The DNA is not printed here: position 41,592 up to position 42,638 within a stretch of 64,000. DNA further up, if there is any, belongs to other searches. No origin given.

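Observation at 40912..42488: folP translationally coupled to a CofE-family gamma-glutamyl ligase (FolC2-like) instead of a canonical folC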

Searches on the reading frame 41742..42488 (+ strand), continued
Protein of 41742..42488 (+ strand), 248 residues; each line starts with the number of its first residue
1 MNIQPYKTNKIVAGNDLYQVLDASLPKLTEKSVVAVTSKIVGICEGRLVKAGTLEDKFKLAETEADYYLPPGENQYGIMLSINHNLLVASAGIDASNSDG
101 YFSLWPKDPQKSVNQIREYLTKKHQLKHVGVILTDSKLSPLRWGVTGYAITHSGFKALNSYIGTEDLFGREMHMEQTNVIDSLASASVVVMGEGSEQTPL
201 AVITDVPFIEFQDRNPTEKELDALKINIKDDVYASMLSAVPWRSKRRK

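Call 50: search_protein_families(library=pfam, proteins=[L036:6666-8000:+, L036:8141-9580:+, L036:10750-11955:+, L038:6949-9408:+, L038:9459-9884:+, L038:10726-11526:+, L043:6697-8388:+, L043:8440-9987:+, L043:5780-6700:+, L043:11121-13127:-], max_evalue=0.001)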
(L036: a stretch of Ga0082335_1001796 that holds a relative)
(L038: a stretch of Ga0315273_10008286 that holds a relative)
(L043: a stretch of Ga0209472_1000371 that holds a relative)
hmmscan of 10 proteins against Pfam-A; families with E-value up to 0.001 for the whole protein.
L036:6666-8000:+ (444 aa): 2 families
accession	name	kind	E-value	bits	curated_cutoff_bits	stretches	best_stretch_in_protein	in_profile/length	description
PF08245.18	Mur_ligase_M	-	7.9e-26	91.7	24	1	96-273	1-199/200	Mur ligase middle domain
PF02875.26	Mur_ligase_C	-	8.4e-08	33.5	28.4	1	296-417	1-126/127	Mur ligase, glutamate ligase domain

L036:8141-9580:+ (479 aa): 2 families
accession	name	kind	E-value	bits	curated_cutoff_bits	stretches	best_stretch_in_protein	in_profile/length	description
PF02875.26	Mur_ligase_C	-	2.4e-17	64.4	28.4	1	330-453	1-126/127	Mur ligase, glutamate ligase domain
PF08245.18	Mur_ligase_M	-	1.8e-13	51.4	24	1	75-302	1-199/200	Mur ligase middle domain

L036:10750-11955:+ (401 aa): 7 families
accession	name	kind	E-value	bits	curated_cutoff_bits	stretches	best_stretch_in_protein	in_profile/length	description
PF00534.26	Glycos_transf_1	-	1.3e-44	152.2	26.4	1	214-379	6-171/172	Glycosyl transferases group 1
PF13692.12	Glyco_trans_1_4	-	4.8e-33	114.9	27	1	224-366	2-142/142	Glycosyl transferases group 1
PF13439.12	Glyco_transf_4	-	9.2e-30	104.3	28.5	1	27-204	2-170/170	Glycosyltransferase Family 4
PF13579.12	Glyco_trans_4_4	-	5e-29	102.1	29.7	1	27-199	1-158/158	Glycosyl transferase 4-like domain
PF20706.3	GT4-conflict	-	1.4e-17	64.2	26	1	23-342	8-323/385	Family 4 Glycosyltransferase in conflict systems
PF08323.17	Glyco_transf_5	-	1.9e-05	24.9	22.7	1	93-141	117-169/239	Starch synthase catalytic domain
PF13524.12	Glyco_trans_1_2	-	0.00036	20.9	25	1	310-383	60-131/144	Glycosyl transferase-like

L038:6949-9408:+ (819 aa): 1 family
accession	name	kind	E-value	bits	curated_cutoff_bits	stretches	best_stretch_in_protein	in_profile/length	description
PF19077.6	Big_13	-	0.00025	21.9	27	0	645-718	26-100/102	Bacterial Ig-like domain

L038:9459-9884:+ (141 aa): 0 families

L038:10726-11526:+ (266 aa): 1 family
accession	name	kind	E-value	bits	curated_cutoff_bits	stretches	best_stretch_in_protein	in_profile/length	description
PF09992.14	NAGPA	-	2.9e-12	47.5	25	1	101-248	3-146/169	Phosphodiester glycosidase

L043:6697-8388:+ (563 aa): 3 families
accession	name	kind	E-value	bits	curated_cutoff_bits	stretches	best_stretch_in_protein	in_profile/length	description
PF17392.7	Urocanase_C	-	3e-92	307.9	23.6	1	359-553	1-195/196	Urocanase C-terminal domain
PF01175.24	Urocanase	-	2.1e-89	299.2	23.2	1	148-356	1-209/209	Urocanase Rossmann-like domain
PF17391.7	Urocanase_N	-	4.6e-52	175.6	23.2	1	24-144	6-126/127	Urocanase N-terminal domain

L043:8440-9987:+ (515 aa): 1 family
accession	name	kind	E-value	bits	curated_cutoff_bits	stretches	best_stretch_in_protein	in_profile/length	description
PF00221.24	Lyase_aromatic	-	2.3e-185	617.2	27.3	1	11-477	1-465/466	Aromatic amino acid lyase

L043:5780-6700:+ (306 aa): 2 families
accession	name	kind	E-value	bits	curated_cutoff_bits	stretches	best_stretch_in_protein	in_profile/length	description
PF01979.26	Amidohydro_1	-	7.9e-17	61.9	25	1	157-298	195-345/345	Amidohydrolase family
PF07969.17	Amidohydro_3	-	2.9e-11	44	29.7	1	191-272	354-445/472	Amidohydrolase family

L043:11121-13127:- (668 aa): 0 families

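Call 52: search_protein_families(library=ncbifam, proteins=[L036:5302-6669:+, L036:6666-8000:+, L036:8141-9580:+, L023:4282-4941:+, L028:9440-9991:+, L028:7386-9326:-, L012:10001-10741:+, L023:4938-5684:+, L037:6150-6905:+, L043:9995-10756:+], max_evalue=0.001)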
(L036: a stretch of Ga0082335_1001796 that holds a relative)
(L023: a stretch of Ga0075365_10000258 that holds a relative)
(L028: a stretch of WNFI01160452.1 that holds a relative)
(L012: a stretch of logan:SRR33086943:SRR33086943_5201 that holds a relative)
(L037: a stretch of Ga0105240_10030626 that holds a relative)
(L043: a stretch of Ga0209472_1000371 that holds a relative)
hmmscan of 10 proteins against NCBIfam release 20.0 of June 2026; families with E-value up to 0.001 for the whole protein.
L036:5302-6669:+ (455 aa): 1 family
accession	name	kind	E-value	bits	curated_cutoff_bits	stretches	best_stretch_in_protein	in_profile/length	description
NF041275.1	MurL_Xanthmoales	equivalog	7.3e-75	252.1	700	1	20-421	17-423/447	UDP-N-acetyl-alpha-D-muramoyl-L-alanyl-L-glutamate epimerase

L036:6666-8000:+ (444 aa): 23 families
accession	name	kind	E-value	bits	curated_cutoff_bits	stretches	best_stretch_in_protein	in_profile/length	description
TIGR01087.1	murD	equivalog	1.7e-100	337.2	211.95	1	9-438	2-439/441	UDP-N-acetylmuramoyl-L-alanine--D-glutamate ligase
TIGR01082.1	murC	equivalog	4.4e-27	95.3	335.1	1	47-326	54-338/449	UDP-N-acetylmuramate--L-alanine ligase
TIGR01143.1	murF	subfamily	2.4e-22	79.5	288.6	1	81-338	64-332/418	UDP-N-acetylmuramoyl-tripeptide--D-alanyl-D-alanine ligase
NF001124.0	PRK00139.1-2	equivalog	2.7e-21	75.9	476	2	148-330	185-373/500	UDP-N-acetylmuramoyl-L-alanyl-D-glutamate--2,6-diaminopimelate ligase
TIGR01085.1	murE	subfamily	3.5e-21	75.6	257.3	2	139-303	155-328/472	UDP-N-acetylmuramyl-tripeptide synthetase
NF001126.0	PRK00139.1-4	equivalog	1.9e-20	72.9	373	2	141-303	173-338/486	UDP-N-acetylmuramoyl-L-alanyl-D-glutamate--2,6-diaminopimelate ligase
NF008896.0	PRK11929.1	equivalog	2.8e-18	65.2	1023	1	77-330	590-857/965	bifunctional UDP-N-acetylmuramoyl-L-alanyl-D-glutamate--2,6-diaminopimelate ligase MurE/UDP-N-acetylmuramoyl-tripeptide--D-alanyl-D-alanine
NF053647.1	pMurD2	equivalog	7.7e-16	58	550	1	46-219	58-230/405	pseudomurein biosynthesis peptide ligase pMurD2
NF053645.1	pMurC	equivalog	2.9e-15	56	560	1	48-219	58-241/492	pseudomurein biosynthesis peptide ligase pMurC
NF053646.1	pMurD1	equivalog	6.9e-15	54.7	610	1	48-341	63-361/465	pseudomurein biosynthesis peptide ligase pMurD1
NF001123.0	PRK00139.1-1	equivalog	5.2e-14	51.8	586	1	153-329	193-371/493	UDP-N-acetylmuramoyl-L-alanyl-D-glutamate--2,6-diaminopimelate ligase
NF011171.0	PRK14573.1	equivalog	2.1e-13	49.1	1015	1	49-326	61-334/809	bifunctional UDP-N-acetylmuramate--L-alanine ligase/D-alanine--D-alanine ligase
NF053648.1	pMurE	equivalog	2.9e-13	49.4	600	1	160-304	191-327/464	pseudomurein biosynthesis peptide ligase pMurE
NF010628.0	PRK14022.1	equivalog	4.8e-12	45.3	536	1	143-312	182-346/483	UDP-N-acetylmuramoyl-L-alanyl-D-glutamate--L-lysine ligase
TIGR01081.1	mpl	equivalog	1.5e-11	44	388.7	1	92-334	103-349/448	UDP-N-acetylmuramate:L-alanyl-gamma-D-glutamyl-meso-diaminopimelate ligase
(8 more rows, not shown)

L036:8141-9580:+ (479 aa): 25 families
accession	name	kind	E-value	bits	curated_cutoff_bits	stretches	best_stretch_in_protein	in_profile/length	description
TIGR01499.1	folC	subfamily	7e-102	341.8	162.65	1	54-462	2-398/400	bifunctional protein FolC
NF047860.1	Tet-DihydfolSynFolCMyb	equivalog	6e-76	256.2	700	1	52-462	45-461/468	bifunctional tetrahydrofolate synthase/dihydrofolate synthase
NF008101.0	PRK10846.1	equivalog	1.3e-46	159.2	360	1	72-457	51-407/422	bifunctional tetrahydrofolate synthase/dihydrofolate synthase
TIGR01085.1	murE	subfamily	1.5e-19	70.3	257.3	2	236-452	230-445/472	UDP-N-acetylmuramyl-tripeptide synthetase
NF001126.0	PRK00139.1-4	equivalog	1.9e-18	66.3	373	2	191-452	196-456/486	UDP-N-acetylmuramoyl-L-alanyl-D-glutamate--2,6-diaminopimelate ligase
NF010628.0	PRK14022.1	equivalog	5.6e-15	55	536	1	190-452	202-454/483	UDP-N-acetylmuramoyl-L-alanyl-D-glutamate--L-lysine ligase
TIGR01082.1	murC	equivalog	3.4e-14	52.8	335.1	2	188-449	167-434/449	UDP-N-acetylmuramate--L-alanine ligase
TIGR01143.1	murF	subfamily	2.1e-13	50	288.6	1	163-376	121-335/418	UDP-N-acetylmuramoyl-tripeptide--D-alanyl-D-alanine ligase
TIGR02068.2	cya_phycin_syn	equivalog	2.8e-13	48.8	850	1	164-451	539-847/862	cyanophycin synthetase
NF001124.0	PRK00139.1-2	equivalog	4e-13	48.9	476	1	237-381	249-392/500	UDP-N-acetylmuramoyl-L-alanyl-D-glutamate--2,6-diaminopimelate ligase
NF008896.0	PRK11929.1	equivalog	1.1e-11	43.4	1023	1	264-370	284-387/965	bifunctional UDP-N-acetylmuramoyl-L-alanyl-D-glutamate--2,6-diaminopimelate ligase MurE/UDP-N-acetylmuramoyl-tripeptide--D-alanyl-D-alanine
NF053645.1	pMurC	equivalog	1.5e-10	40.4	560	1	273-399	302-426/492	pseudomurein biosynthesis peptide ligase pMurC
NF001130.0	PRK00139.2-4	equivalog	7.4e-10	38.2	715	1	281-452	315-484/516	UDP-N-acetylmuramoyl-L-alanyl-D-glutamate--2,6-diaminopimelate ligase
NF053648.1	pMurE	equivalog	1.1e-09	37.6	600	1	186-453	187-451/464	pseudomurein biosynthesis peptide ligase pMurE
NF010623.0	PRK14016.1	subfamily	4.8e-09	34.9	877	1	279-451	671-849/871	cyanophycin synthetase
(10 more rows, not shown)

L023:4282-4941:+ (219 aa): 2 families
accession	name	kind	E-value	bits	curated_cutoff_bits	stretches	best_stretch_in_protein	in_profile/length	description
TIGR00697.1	TIGR00697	equivalog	4.7e-36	124.5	50.95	1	16-212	12-198/201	queuosine precursor transporter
NF008406.0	PRK11212.1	equivalog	6.4e-20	71.7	252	1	5-187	11-181/221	7-cyano-7-deazaguanine/7-aminomethyl-7-deazaguanine transporter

L028:9440-9991:+ (183 aa): 0 families

L028:7386-9326:- (646 aa): 3 families
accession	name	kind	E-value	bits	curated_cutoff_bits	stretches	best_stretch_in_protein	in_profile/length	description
NF006396.0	PRK08645.1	equivalog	1.3e-19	69.7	453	1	495-632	460-599/611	bifunctional homocysteine S-methyltransferase/methylenetetrahydrofolate reductase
TIGR00676.1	fadh2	equivalog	4.3e-14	52.5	293.7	1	441-621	61-259/275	methylenetetrahydrofolate reductase [NAD(P)H]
TIGR00677.1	fadh2_euk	equivalog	1.7e-10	40.7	310.05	1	508-625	148-264/281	methylenetetrahydrofolate reductase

L012:10001-10741:+ (247 aa): 4 families
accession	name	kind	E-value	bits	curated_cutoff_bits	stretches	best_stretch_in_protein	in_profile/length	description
TIGR04132.1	intra_fol_E_lig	hypoth_equivalog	2.7e-80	269.3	350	1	1-244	1-241/241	putative folate metabolism gamma-glutamate ligase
NF009809.0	PRK13293.1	equivalog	2e-30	106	274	1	78-214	92-228/253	coenzyme F420-0:L-glutamate ligase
TIGR01916.1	F420_cofE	equivalog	5.4e-30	104.6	180.65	1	11-207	12-222/244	coenzyme F420-0:L-glutamate ligase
NF009810.0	PRK13294.1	equivalog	8.4e-26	90.8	304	1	11-205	24-220/449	coenzyme F420-0:L-glutamate ligase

L023:4938-5684:+ (249 aa): 4 families
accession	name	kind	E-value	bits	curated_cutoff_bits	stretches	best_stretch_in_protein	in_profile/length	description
TIGR04132.1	intra_fol_E_lig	hypoth_equivalog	3.9e-77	258.9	350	1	1-244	1-241/241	putative folate metabolism gamma-glutamate ligase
TIGR01916.1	F420_cofE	equivalog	1.9e-27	96.2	180.65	1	15-213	16-227/244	coenzyme F420-0:L-glutamate ligase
NF009809.0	PRK13293.1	equivalog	1.6e-26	93.3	274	1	11-214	14-228/253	coenzyme F420-0:L-glutamate ligase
NF009810.0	PRK13294.1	equivalog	7.8e-24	84.3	304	1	11-210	24-225/449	coenzyme F420-0:L-glutamate ligase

L037:6150-6905:+ (252 aa): 4 families
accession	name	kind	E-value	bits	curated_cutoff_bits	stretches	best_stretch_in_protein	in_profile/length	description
TIGR04132.1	intra_fol_E_lig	hypoth_equivalog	2.1e-79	266.3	350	1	1-244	1-241/241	putative folate metabolism gamma-glutamate ligase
TIGR01916.1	F420_cofE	equivalog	1.1e-34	119.9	180.65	1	11-215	12-230/244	coenzyme F420-0:L-glutamate ligase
NF009809.0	PRK13293.1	equivalog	1.3e-32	113.2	274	1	81-218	97-233/253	coenzyme F420-0:L-glutamate ligase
NF009810.0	PRK13294.1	equivalog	3.1e-26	92.3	304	1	20-234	33-243/449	coenzyme F420-0:L-glutamate ligase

L043:9995-10756:+ (254 aa): 4 families
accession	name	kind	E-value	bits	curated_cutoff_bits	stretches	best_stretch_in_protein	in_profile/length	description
TIGR01916.1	F420_cofE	equivalog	1.4e-55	188.4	180.65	1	13-234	14-232/244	coenzyme F420-0:L-glutamate ligase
NF009809.0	PRK13293.1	equivalog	3.3e-52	177.4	274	1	12-232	15-230/253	coenzyme F420-0:L-glutamate ligase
NF009810.0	PRK13294.1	equivalog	1.1e-33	116.9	304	1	13-225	26-223/449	coenzyme F420-0:L-glutamate ligase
TIGR04132.1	intra_fol_E_lig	hypoth_equivalog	2.3e-32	112.3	350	1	6-224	6-204/241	putative folate metabolism gamma-glutamate ligase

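Call 61: predict_structure(alignment_id=A3)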
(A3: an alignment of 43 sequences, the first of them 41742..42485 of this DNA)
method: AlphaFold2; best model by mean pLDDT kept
length: 248 residues; sequences in the alignment: 43
mean_pLDDT: 92.1   pTM: 0.90
mean pLDDT of the five models: 92.1, 92.1, 91.1, 90.8, 74.3
residues with pLDDT >= 90: 185; 70-90: 58; 50-70: 3; < 50: 2
segments of 3 or more residues with pLDDT < 50: none
pLDDT, mean of each block of 10 residues (from residue 1): 95 94 98 97 96 93 94 90 92 89 96 98 98 89 82 95 94 91 94 86 94 96 88 87 72
secondary structure, 60 per line:
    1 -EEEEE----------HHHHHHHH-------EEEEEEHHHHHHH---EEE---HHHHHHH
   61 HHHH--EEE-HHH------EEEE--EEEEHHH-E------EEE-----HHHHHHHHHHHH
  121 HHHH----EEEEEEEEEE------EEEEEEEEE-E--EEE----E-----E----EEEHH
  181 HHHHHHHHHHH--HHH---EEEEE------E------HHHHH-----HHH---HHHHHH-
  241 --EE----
elements in order: E2-6 H17-24 E32-37 H38-44 E48-50 H54-64 E67-69 E80-83 E86-89 E101-103 H109-124 E129-138 E145-153 E158-160 E176-178 H179-191 E200-204 H218-222 H234-239

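Call 63: fold_search(model_id=the predicted structure, library=pdb)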
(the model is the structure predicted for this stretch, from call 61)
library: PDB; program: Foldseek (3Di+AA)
matches with E <= 10: 150; with E <= 0.001: 5
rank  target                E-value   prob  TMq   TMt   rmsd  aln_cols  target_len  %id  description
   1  7uld                  2.0e-19  1.00  0.77  0.78   4.0       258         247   26  GTP complex of F420-gamma glutamyl ligase (CofE) from Archaeoglobus fulgidus (released 2023-04-12)
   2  2phn_B                6.7e-19  1.00  0.75  0.74   4.4       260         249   25  Crystal structure of an amide bond forming F420-gamma glutamyl ligase from Archaeoglobus fulgidus (released 2007-05-15)
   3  2phn_A                2.0e-18  1.00  0.74  0.74   4.4       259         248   25  Crystal structure of an amide bond forming F420-gamma glutamyl ligase from Archaeoglobus fulgidus (released 2007-05-15)
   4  2g9i_A                9.2e-16  1.00  0.72  0.76   4.3       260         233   22  Crystal structure of homolog of F420-0:gamma-Glutamyl Ligase from Archaeoglobus fulgidus Reveals a Novel Fold. (released 2006-04-04)
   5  2g9i_B                2.1e-14  1.00  0.69  0.73   4.4       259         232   22  Crystal structure of homolog of F420-0:gamma-Glutamyl Ligase from Archaeoglobus fulgidus Reveals a Novel Fold. (released 2006-04-04)
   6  9a6t_B                1.1e+00  0.01  0.10  0.05  18.1       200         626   10  Integrative model of DNAK-HTPG by crosslinking MS and deep learning (released 2024-09-18)
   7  5oiu_C                1.6e+00  0.02  0.11  0.08  17.5       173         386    9  Crystal structure of PilF type IV pilus assembly ATPase from Thermus thermophilus (released 2018-08-08)
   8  6yxx_BN               1.7e+00  0.03  0.09  0.14  13.1        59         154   15  State A of the Trypanosoma brucei mitoribosomal large subunit assembly intermediate (released 2020-10-14)
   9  9nqp_B                1.8e+00  0.02  0.11  0.04  16.4       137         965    9  Composite structure of HSV1 helicase-primase in complex with a forked DNA and pritelivir (released 2025-11-19)
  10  9qbp_B                1.8e+00  0.01  0.13  0.08  16.1       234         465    9  Crystal structure of Enhydrobacter aerosaccus apo SPARDA complex (released 2025-12-17)
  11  9qbp_D                1.8e+00  0.01  0.13  0.08  17.1       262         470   10  Crystal structure of Enhydrobacter aerosaccus apo SPARDA complex (released 2025-12-17)
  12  8slg_A                1.9e+00  0.06  0.21  0.14   9.2       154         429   10  Crystal Structure of Glycine tRNA ligase from Mycobacterium thermoresistibile (glycyl adenylate bound) (released 2023-05-03)
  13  9utw_B                2.0e+00  0.02  0.10  0.03  12.3        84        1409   15  Structure of dimeric FKS1 in complex with tRNA (released 2025-12-17)
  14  8eo9_MODEL_1_A        2.1e+00  0.01  0.12  0.12  16.9       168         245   14  The solution structure of abxF, an enzyme catalyzing the formation of chiral spiroketal of an antibiotics, (-) (released 2024-04-03)
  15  9qbl_B                2.1e+00  0.01  0.13  0.08  16.7       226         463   10  Crystal structure of Xanthobacter autotrophicus SPARDA mutant lacking DREN nuclease domains (released 2025-12-17)
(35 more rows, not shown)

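Call 64: search_solved_structures(query=L043:9995-10756:+, max_evalue=0.001, show_alignments=2)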
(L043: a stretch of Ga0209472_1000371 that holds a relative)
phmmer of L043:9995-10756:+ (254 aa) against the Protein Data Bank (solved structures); distinct sequences matched with E-value up to 0.001: 3.
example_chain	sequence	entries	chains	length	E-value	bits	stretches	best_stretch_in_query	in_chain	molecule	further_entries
2g9i_A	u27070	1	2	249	2.6e-40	141.6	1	4-225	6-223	F420-0:gamma-glutamyl ligase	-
7uld_A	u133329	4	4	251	2.6e-40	141.5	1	4-225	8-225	Coenzyme F420:L-glutamate ligase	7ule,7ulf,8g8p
2phn_A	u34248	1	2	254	2.7e-40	141.5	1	4-225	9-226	F420-0:gamma-glutamyl ligase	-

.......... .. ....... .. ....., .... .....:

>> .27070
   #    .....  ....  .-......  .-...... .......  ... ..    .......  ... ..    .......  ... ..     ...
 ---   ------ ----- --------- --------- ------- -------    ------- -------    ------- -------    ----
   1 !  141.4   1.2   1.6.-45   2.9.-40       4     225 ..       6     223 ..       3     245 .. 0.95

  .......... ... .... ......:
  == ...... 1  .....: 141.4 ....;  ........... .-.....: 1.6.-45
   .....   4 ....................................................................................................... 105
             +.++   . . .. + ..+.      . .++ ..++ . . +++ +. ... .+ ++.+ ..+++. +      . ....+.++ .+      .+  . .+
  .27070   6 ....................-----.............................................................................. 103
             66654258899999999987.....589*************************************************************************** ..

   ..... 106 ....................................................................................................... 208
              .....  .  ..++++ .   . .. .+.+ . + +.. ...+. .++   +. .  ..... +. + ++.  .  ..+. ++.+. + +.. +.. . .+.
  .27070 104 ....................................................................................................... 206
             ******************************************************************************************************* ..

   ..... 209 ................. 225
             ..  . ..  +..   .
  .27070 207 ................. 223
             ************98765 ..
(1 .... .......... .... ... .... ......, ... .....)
